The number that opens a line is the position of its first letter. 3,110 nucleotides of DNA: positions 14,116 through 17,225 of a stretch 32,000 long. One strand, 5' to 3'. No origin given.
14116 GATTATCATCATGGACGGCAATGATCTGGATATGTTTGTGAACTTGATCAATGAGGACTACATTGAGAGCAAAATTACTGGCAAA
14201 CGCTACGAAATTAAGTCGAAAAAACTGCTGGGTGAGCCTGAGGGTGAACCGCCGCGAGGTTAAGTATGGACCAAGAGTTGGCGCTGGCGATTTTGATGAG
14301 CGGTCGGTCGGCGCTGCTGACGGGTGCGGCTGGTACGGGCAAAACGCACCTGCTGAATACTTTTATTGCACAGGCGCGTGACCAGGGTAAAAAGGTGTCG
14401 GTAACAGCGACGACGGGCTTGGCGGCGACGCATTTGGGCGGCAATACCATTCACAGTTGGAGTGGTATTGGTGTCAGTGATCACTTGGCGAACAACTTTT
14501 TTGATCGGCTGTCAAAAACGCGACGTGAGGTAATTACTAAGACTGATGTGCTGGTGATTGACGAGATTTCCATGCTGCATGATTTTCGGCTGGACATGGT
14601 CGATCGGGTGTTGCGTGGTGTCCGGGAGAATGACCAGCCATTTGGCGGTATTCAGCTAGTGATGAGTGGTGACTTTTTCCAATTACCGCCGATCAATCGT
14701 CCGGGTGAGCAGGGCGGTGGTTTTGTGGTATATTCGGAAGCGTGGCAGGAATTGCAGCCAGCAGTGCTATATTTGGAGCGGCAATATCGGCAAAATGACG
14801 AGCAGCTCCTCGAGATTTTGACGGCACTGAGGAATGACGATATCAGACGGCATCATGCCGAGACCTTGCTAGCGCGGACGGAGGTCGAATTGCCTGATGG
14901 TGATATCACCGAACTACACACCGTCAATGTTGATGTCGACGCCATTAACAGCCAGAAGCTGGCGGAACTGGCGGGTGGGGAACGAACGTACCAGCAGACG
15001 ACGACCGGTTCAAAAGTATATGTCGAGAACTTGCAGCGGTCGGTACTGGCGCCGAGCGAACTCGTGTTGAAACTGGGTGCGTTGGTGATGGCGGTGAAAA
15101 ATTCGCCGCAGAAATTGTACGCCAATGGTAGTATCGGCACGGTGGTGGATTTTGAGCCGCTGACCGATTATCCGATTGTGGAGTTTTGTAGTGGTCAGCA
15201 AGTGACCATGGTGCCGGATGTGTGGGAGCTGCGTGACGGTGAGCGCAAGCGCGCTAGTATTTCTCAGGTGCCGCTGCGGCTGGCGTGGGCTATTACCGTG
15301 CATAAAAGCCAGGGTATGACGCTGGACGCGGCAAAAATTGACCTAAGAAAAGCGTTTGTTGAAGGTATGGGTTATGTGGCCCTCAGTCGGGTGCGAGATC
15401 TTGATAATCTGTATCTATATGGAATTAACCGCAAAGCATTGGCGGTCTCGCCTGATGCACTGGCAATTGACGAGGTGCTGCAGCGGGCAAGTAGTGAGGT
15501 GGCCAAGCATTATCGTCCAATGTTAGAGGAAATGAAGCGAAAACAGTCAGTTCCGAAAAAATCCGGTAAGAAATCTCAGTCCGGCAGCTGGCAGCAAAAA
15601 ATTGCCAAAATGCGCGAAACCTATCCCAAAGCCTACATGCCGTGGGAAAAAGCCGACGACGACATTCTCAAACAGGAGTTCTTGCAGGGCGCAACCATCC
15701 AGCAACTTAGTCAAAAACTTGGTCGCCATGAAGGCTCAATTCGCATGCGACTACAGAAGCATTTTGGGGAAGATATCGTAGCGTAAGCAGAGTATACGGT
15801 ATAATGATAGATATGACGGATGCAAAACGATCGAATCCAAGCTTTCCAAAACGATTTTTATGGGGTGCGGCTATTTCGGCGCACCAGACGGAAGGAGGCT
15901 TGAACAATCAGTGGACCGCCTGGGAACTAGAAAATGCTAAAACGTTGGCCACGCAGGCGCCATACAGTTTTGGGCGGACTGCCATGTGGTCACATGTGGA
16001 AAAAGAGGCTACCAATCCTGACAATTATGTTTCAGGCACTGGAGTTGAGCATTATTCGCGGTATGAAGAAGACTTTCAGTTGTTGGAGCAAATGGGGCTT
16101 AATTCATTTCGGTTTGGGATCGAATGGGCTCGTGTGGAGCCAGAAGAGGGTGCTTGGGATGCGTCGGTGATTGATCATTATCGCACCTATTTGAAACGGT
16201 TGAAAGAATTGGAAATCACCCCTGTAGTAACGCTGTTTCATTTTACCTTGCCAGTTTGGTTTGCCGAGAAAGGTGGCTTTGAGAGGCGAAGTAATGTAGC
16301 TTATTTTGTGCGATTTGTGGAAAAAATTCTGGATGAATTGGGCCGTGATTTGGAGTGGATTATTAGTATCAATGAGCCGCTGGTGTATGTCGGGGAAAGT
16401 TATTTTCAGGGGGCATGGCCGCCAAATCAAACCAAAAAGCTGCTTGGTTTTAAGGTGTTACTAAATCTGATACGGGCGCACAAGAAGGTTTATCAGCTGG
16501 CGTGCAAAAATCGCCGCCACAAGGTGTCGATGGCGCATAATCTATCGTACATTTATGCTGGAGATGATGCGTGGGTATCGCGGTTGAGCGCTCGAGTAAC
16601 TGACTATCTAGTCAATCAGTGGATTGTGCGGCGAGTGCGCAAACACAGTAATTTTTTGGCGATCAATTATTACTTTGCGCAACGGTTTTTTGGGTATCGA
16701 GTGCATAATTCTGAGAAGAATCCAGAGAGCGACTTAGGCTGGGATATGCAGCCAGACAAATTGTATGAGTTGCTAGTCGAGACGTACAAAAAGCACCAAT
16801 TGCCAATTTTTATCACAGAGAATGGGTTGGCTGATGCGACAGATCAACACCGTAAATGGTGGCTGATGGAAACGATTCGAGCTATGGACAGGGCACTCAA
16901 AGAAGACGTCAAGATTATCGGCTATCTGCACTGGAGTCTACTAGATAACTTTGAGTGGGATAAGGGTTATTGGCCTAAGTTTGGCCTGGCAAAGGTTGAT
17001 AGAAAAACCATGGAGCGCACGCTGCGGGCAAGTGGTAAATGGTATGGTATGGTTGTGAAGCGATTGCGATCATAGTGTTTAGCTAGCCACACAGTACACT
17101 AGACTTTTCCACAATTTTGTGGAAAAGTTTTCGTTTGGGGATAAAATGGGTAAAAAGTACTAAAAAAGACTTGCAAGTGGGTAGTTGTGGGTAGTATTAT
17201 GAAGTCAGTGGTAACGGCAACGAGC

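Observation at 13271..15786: Candidate two-gene system: unknown 325-aa protein (possibly KwaB/DUF4868-like) translationally coupled to a Pif1-family helicase with a C-terminal HTH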

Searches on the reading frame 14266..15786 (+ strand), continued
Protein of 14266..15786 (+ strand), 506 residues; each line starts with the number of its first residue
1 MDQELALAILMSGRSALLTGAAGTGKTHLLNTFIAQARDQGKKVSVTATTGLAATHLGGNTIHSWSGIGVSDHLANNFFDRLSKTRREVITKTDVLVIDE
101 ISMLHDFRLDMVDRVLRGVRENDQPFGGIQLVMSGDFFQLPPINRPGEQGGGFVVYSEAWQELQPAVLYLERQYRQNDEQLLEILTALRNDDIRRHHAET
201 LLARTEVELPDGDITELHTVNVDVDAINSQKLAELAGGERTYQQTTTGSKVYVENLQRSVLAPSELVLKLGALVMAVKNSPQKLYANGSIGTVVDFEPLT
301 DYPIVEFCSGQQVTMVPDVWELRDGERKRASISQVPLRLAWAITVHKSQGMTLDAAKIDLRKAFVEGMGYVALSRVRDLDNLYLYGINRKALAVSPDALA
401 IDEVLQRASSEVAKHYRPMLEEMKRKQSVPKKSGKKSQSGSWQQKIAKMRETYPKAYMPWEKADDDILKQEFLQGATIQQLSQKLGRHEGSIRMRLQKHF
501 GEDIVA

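Call 84: search_solved_structures(query=window:14266-15786:+, max_evalue=1e-10)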
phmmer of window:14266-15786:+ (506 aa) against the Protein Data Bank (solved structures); distinct sequences matched with E-value up to 1e-10: 19.
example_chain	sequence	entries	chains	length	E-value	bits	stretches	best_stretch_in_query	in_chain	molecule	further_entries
8xak_A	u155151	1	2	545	1.1e-67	232.4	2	2-309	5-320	ATP-dependent DNA helicase PIF1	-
5o6b_A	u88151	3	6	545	1.1e-67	232.4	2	2-309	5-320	ATP-dependent DNA helicase PIF1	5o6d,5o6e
7otj_A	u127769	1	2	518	5.4e-63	216.8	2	2-302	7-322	ATP-dependent DNA helicase PIF1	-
6hpt_A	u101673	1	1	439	9.8e-63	216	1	3-409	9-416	ATP-dependent DNA helicase PIF1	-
5fhh_A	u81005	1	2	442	1e-62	215.9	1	3-409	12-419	ATP-dependent DNA helicase PIF1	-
9fb8_A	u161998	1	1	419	1.1e-62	215.9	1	3-408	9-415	ATP-dependent DNA helicase PIF1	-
6hph_A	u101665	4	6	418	1.1e-62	215.8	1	3-408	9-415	ATP-dependent DNA helicase PIF1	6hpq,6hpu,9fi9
8bns_A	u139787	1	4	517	2.7e-55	191.4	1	12-385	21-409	AAA ATPase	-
5fhd_A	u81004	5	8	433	5.2e-49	170.7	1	14-402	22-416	Uncharacterized protein | ATP-dependent DNA helicase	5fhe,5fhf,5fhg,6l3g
5ftb_A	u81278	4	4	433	7.1e-49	170.3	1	14-402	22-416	TPR DOMAIN PROTEIN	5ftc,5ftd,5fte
5ftf_A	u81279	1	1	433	1.3e-48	169.4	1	14-402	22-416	TPR DOMAIN PROTEIN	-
8bnv_A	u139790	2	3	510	1.7e-47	165.7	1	11-385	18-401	AAA family ATPase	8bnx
6s3p_A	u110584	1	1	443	2.2e-40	142.3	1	7-384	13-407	PIF1 helicase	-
6s3e_A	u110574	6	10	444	2.3e-40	142.3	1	7-384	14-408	PIF1 helicase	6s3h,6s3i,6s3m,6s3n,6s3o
7oar_A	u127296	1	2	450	2.3e-40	142.2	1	7-384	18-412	Pif1 helicase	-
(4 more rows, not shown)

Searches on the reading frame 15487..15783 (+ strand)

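Call 51: search_protein_families(library=pfam, proteins=[window:15487-15783:+], max_evalue=10)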
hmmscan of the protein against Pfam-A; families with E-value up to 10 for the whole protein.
seq(99 aa): 4 families
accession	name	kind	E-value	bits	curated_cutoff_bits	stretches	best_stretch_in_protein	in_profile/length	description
PF04545.22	Sigma70_r4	-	0.022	14.7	24.1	1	59-90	11-42/50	Sigma-70, region 4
PF13384.12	HTH_23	-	0.036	14.4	24.6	1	65-93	14-41/50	Homeodomain-like domain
PF05679.22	CHGN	-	0.044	13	23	1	26-80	303-354/512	Chondroitin N-acetylgalactosaminyltransferase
PF08281.18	Sigma70_r4_2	-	0.076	13.1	25.7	1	65-90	23-48/54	Sigma-70, region 4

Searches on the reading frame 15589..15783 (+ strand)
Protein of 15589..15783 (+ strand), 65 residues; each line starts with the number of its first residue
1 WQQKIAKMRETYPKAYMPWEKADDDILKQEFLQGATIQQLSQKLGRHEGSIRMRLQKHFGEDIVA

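Call 51: search_protein_families(library=pfam, proteins=[window:15589-15783:+], max_evalue=10)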
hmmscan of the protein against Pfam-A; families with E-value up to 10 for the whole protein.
seq(65 aa): 7 families
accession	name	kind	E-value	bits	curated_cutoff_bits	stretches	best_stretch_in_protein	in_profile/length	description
PF04545.22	Sigma70_r4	-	0.0094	15.9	24.1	1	25-56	11-42/50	Sigma-70, region 4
PF13384.12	HTH_23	-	0.016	15.4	24.6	1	31-59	14-41/50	Homeodomain-like domain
PF08281.18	Sigma70_r4_2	-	0.044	13.9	25.7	1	31-56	23-48/54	Sigma-70, region 4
PF19575.5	HTH_58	-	0.098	13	23.8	1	27-55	19-47/62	Helix-turn-helix domain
PF06530.18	Phage_antitermQ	-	0.12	12.8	26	1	21-57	65-101/118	Phage antitermination protein Q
PF05679.22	CHGN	-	0.14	11.3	23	1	2-46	313-354/512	Chondroitin N-acetylgalactosaminyltransferase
PF23229.2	DUF7067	-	0.19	12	27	0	27-44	36-53/56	Alpha-glucan water dikinase, DUF7067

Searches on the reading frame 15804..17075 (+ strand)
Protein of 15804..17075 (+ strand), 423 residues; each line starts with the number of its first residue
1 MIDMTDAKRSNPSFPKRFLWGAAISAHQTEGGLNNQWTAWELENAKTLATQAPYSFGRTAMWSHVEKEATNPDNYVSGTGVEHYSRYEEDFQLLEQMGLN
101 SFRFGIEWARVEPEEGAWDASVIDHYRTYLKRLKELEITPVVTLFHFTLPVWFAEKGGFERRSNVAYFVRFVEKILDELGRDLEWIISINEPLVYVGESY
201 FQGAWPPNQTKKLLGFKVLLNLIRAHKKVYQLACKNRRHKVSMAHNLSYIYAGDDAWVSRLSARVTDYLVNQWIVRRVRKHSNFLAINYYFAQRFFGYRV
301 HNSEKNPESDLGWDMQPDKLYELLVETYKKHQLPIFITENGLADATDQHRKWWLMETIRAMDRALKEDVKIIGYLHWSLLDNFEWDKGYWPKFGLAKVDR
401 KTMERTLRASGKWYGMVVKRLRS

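Call 3: search_protein_families(library=pfam, proteins=[window:15804-17075:+], max_evalue=1)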
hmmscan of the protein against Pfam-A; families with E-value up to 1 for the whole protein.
window:15804-17075:+ (423 aa): 2 families
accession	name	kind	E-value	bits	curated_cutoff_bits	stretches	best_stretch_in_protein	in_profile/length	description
PF00232.24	Glyco_hydro_1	-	1.7e-70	238.2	22.6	2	13-277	4-252/453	Glycosyl hydrolase family 1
PF02449.21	Glyco_hydro_42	-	2.7e-06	27.4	21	1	86-156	11-79/376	Beta-galactosidase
